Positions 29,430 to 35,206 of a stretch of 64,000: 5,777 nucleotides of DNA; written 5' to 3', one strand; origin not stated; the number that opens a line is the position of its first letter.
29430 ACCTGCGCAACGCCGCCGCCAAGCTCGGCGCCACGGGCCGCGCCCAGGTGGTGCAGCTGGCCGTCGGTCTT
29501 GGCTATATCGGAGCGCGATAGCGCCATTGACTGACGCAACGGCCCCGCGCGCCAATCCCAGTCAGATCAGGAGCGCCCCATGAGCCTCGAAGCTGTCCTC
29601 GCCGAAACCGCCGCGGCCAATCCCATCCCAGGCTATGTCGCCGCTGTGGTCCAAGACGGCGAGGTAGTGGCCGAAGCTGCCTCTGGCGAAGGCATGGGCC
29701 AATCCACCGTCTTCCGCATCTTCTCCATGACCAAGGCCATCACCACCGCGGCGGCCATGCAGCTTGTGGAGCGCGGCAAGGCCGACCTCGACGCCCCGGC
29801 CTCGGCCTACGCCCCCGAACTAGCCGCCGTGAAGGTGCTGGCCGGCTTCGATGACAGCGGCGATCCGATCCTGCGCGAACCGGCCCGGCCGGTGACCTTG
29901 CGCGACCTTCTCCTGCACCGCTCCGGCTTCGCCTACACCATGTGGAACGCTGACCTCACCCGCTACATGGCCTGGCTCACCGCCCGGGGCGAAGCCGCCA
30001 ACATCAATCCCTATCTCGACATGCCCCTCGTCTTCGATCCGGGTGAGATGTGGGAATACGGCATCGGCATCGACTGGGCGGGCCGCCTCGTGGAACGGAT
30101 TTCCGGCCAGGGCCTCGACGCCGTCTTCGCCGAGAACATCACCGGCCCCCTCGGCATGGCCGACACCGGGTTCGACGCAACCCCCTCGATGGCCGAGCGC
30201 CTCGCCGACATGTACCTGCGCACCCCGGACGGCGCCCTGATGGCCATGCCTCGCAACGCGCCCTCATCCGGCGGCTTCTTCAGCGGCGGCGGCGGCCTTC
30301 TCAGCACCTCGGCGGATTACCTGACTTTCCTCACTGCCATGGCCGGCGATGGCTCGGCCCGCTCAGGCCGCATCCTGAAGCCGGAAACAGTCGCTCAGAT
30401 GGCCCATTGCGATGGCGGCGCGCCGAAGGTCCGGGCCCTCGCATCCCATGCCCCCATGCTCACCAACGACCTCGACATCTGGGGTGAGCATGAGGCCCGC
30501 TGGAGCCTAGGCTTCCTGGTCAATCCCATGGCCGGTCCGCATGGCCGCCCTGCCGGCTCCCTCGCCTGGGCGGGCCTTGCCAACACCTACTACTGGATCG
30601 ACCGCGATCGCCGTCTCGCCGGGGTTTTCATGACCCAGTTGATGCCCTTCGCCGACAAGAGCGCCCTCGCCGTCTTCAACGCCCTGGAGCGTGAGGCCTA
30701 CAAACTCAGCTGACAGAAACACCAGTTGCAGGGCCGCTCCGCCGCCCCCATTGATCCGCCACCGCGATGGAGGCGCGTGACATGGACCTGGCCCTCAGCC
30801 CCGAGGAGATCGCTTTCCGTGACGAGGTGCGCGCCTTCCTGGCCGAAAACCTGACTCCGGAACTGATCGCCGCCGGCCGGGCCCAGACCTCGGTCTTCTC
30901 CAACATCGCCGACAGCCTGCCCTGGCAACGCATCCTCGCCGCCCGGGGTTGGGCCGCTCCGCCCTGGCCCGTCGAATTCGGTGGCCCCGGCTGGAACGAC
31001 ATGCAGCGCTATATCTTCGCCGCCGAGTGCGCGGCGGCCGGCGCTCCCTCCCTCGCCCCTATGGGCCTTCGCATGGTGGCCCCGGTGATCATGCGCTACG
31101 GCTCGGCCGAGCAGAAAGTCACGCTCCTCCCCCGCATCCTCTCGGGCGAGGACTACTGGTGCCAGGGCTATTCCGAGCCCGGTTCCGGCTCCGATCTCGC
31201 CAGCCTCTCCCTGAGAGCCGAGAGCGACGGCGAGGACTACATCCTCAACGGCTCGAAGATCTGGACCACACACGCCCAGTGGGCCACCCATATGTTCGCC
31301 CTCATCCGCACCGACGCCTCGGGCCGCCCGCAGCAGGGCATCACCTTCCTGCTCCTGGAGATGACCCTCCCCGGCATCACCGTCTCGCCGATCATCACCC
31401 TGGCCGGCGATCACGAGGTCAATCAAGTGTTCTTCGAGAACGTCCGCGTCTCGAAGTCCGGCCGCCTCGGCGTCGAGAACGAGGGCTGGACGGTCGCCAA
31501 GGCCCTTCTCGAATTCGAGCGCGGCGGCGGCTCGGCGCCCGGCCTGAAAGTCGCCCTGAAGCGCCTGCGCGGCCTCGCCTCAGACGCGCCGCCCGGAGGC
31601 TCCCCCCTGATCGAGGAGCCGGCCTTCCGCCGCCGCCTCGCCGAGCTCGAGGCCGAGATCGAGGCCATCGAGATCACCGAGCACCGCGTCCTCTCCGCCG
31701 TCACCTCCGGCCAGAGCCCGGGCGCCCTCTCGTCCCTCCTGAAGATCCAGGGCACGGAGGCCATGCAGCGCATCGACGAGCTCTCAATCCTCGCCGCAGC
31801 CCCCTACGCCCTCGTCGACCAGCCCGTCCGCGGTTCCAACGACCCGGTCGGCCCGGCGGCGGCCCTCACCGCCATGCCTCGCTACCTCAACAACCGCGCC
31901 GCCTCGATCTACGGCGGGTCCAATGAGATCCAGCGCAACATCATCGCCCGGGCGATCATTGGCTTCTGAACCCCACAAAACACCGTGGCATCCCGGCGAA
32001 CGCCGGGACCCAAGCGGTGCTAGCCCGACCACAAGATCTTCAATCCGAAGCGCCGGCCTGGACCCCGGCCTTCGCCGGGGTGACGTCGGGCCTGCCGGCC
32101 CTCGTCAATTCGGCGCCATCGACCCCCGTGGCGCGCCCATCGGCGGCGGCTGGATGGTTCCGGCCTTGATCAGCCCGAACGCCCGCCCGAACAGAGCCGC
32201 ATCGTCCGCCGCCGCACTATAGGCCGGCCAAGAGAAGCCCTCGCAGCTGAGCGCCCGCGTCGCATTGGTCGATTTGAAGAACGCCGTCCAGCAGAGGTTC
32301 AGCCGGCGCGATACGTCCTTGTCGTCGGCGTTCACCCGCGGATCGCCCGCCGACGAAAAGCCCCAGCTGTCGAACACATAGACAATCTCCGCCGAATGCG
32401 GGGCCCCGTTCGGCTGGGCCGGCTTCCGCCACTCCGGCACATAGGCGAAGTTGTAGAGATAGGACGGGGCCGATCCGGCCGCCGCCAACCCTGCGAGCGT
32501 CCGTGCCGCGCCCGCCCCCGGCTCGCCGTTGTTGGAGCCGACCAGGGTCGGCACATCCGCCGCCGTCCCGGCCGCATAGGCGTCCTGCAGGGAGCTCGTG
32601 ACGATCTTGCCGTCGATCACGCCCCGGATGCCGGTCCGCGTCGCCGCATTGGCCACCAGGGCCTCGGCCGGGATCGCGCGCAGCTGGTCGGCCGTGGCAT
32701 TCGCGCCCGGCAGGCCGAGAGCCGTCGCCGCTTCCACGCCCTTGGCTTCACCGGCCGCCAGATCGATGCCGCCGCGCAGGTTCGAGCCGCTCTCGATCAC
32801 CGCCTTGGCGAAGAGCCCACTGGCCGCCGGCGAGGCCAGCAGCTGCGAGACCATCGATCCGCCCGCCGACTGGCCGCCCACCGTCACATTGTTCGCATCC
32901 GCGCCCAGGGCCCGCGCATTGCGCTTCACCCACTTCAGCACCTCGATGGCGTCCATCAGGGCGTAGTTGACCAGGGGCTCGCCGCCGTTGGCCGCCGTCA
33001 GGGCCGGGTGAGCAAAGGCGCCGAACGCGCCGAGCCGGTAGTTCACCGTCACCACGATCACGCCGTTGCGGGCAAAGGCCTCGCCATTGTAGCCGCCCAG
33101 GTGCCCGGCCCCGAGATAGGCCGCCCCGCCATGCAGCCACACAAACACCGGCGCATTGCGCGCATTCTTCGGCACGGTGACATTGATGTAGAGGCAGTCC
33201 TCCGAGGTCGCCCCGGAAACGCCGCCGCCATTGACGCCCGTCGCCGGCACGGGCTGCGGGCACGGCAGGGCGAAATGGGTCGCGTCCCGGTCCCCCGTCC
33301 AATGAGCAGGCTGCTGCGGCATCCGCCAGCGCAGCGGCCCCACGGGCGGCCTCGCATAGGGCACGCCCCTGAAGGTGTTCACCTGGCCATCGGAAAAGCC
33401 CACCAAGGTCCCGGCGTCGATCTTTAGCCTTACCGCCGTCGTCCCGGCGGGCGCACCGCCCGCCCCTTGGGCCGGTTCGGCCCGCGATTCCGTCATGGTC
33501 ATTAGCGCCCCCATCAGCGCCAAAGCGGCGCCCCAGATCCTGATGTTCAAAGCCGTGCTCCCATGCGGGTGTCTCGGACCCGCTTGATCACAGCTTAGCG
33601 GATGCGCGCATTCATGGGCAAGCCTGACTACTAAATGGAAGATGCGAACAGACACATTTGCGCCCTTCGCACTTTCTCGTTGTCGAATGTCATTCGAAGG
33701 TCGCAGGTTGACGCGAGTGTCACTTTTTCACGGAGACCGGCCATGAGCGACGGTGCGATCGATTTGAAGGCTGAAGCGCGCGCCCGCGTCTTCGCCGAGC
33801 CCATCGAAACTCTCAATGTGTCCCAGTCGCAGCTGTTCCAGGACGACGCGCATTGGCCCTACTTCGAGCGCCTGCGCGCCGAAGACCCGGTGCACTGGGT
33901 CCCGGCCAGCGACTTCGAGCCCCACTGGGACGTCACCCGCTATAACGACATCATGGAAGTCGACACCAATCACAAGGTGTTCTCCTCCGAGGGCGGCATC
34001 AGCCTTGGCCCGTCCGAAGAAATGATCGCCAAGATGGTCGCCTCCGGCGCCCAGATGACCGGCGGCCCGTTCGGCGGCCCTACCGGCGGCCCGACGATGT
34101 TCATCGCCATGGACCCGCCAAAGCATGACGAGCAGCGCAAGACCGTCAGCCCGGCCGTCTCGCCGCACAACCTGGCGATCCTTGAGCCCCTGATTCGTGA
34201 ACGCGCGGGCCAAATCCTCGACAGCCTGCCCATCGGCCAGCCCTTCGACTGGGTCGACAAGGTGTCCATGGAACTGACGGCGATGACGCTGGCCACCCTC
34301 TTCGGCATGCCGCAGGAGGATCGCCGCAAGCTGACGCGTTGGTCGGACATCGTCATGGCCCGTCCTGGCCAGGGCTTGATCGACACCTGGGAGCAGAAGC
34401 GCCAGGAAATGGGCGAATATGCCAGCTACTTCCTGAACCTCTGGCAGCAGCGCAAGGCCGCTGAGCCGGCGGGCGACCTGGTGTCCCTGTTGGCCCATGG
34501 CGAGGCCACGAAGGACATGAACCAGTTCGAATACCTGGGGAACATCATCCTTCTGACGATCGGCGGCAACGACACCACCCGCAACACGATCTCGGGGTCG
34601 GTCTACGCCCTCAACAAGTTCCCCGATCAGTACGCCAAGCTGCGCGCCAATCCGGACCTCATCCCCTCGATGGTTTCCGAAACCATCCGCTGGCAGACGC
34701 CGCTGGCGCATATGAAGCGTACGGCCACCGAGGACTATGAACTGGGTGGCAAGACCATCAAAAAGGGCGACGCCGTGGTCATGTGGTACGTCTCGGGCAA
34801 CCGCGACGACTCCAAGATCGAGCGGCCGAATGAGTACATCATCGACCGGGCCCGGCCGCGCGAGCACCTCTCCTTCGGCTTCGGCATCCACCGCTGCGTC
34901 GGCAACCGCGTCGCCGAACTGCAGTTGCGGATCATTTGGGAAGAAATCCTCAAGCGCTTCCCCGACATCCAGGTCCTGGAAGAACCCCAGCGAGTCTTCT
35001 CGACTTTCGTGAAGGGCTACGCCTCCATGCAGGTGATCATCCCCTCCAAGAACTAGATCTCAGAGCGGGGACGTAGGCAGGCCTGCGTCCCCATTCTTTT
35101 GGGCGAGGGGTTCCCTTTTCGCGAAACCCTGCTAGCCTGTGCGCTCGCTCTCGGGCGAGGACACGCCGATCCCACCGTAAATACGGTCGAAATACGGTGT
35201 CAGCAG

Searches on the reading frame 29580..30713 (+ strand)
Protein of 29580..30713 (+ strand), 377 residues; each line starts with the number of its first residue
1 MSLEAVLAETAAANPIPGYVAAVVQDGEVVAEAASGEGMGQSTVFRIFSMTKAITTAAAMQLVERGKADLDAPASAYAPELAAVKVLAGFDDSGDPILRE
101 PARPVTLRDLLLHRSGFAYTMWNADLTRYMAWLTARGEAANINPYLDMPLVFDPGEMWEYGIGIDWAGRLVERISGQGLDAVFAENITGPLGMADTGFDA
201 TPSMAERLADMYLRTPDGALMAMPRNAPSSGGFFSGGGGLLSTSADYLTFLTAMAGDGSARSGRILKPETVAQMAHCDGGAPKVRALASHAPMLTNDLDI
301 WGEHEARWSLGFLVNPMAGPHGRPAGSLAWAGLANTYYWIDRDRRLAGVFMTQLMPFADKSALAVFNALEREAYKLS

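Call 73: search_protein_families(library=pfam, proteins=[window:29580-30713:+], max_evalue=0.00001)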
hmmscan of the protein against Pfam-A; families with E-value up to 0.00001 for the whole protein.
window:29580-30713:+ (377 aa): 1 family
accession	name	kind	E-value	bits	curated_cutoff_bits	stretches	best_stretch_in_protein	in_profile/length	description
PF00144.29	Beta-lactamase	-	6.4e-57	193.6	27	1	5-359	3-316/329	Beta-lactamase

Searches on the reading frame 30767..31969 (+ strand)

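Call 73: search_protein_families(library=pfam, proteins=[window:30767-31969:+], max_evalue=0.00001)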
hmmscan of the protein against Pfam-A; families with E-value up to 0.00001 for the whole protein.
window:30767-31969:+ (400 aa): 3 families
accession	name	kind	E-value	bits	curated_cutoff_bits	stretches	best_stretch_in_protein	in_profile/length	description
PF00441.29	Acyl-CoA_dh_1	-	6.7e-20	72.2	22.4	1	238-397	1-149/150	Acyl-CoA dehydrogenase, C-terminal domain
PF02770.24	Acyl-CoA_dh_M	-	4.5e-19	68.9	33.3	1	132-226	1-97/97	Acyl-CoA dehydrogenase, middle domain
PF02771.21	Acyl-CoA_dh_N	-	1.2e-17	64.7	22.9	1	11-128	1-113/113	Acyl-CoA dehydrogenase, N-terminal domain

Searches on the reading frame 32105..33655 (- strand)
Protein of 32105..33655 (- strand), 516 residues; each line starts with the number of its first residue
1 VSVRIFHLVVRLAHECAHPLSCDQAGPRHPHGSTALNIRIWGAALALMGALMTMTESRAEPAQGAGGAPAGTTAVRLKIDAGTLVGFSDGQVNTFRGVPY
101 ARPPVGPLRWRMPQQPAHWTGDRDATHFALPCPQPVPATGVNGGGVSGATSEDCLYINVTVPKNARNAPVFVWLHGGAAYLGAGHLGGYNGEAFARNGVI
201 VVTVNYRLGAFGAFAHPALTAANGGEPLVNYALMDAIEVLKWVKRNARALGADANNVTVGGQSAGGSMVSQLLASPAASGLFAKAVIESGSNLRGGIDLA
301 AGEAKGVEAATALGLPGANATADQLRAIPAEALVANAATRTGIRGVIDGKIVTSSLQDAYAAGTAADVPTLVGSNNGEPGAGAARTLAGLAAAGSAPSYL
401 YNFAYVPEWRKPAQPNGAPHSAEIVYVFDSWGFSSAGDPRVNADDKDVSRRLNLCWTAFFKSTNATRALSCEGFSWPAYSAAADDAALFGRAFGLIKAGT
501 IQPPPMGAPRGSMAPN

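Call 73: search_protein_families(library=pfam, proteins=[window:32105-33655:-], max_evalue=0.00001)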
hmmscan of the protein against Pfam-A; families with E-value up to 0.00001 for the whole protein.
window:32105-33655:- (516 aa): 3 families
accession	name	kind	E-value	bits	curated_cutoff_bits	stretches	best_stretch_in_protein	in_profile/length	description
PF00135.34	COesterase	-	1.3e-83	282.1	27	2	78-382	6-320/515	Carboxylesterase family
PF20434.5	BD-FAE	-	6.3e-09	36.1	26.8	1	160-270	4-104/215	BD-FAE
PF07859.19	Abhydrolase_3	-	3e-08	34.1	25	1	172-274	2-90/210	alpha/beta hydrolase fold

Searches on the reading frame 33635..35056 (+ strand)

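Call 73: search_protein_families(library=pfam, proteins=[window:33635-35056:+], max_evalue=0.00001)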
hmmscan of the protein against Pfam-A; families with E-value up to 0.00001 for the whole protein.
window:33635-35056:+ (473 aa): 1 family
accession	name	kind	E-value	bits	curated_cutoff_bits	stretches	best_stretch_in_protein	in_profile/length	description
PF00067.27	p450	-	1.1e-22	80.9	22.8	1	158-442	89-432/462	Cytochrome P450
